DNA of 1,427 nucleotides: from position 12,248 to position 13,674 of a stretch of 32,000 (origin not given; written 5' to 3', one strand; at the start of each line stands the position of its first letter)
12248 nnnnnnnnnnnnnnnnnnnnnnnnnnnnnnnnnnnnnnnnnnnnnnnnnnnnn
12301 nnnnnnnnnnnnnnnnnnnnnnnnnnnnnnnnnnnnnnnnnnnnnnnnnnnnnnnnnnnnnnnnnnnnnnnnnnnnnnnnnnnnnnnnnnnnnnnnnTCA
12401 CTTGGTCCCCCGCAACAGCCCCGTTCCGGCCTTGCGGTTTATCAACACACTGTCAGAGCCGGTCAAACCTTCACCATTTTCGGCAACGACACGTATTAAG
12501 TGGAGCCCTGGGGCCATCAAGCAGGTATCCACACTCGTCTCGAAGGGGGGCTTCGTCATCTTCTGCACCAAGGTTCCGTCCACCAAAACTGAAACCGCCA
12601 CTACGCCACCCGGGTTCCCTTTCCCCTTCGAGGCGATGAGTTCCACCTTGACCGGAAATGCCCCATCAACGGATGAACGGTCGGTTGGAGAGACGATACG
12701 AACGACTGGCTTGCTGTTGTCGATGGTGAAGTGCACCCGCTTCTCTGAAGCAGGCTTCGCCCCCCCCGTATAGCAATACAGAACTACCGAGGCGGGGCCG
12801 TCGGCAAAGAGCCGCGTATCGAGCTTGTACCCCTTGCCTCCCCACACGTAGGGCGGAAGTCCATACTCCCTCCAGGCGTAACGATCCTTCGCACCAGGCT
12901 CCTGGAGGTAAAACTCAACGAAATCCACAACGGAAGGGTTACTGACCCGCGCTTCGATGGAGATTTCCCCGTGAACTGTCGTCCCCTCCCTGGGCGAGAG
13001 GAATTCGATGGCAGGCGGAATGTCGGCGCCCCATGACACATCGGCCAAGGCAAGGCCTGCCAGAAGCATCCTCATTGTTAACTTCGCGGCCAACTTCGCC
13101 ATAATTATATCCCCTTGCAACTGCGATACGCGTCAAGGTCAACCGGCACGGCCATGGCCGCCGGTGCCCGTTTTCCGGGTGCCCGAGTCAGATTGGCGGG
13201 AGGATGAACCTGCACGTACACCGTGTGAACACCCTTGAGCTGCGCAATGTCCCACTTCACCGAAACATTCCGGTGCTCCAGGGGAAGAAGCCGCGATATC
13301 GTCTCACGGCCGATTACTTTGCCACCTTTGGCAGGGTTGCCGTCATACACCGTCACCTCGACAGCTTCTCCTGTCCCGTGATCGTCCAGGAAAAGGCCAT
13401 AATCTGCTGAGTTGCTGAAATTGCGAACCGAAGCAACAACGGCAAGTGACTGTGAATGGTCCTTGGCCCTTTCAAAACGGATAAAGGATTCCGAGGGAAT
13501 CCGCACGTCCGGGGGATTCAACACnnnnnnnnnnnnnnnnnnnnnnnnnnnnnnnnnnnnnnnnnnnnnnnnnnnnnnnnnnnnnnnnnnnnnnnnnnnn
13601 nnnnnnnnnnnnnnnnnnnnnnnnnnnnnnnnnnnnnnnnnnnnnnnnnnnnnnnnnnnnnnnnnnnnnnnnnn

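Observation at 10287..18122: Four exported enzymes and binders chained directly behind xrtA-epsI-GT-GT: candidate exosortase-coupled matrix-remodelling module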

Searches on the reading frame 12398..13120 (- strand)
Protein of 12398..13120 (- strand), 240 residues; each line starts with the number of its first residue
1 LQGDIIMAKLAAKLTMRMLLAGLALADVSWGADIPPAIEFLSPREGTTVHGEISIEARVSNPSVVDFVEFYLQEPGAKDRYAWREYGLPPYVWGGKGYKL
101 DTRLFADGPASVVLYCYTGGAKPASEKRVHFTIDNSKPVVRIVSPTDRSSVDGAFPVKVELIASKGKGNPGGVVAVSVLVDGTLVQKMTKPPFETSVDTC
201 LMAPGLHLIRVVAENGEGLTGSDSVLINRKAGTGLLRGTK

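Call 4: search_protein_families(library=pfam, proteins=[window:12398-13120:-], max_evalue=0.01)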
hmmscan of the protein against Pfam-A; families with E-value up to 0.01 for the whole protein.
window:12398-13120:- (240 aa): 1 family
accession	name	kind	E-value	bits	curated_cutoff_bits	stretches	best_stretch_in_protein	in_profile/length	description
PF17957.7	Big_7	-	9e-16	58.7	24.1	2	138-211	1-70/70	Bacterial Ig domain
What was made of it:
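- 12398..13102 (-): BIG7: a secreted protein with two Big_7 Ig-like domains (Gmet_1997), always directly downstream of TGASE. Big_7 scores 58.7 bits in two stretches (call 4).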

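Call 5: search_protein_families(library=ncbifam, proteins=[window:12398-13120:-], max_evalue=0.01)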
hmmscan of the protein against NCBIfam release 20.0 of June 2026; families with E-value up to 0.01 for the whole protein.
window:12398-13120:- (240 aa): 0 families

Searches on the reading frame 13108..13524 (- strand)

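Call 80: search_protein_families(library=pfam, proteins=[window:13108-13524:-], max_evalue=1)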
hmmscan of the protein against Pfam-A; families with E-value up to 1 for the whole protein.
seq(139 aa): 1 family
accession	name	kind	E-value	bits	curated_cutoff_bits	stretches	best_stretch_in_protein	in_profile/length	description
PF07367.17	FB_lectin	-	0.1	13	25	1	15-95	54-132/140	Fungal fruit body lectin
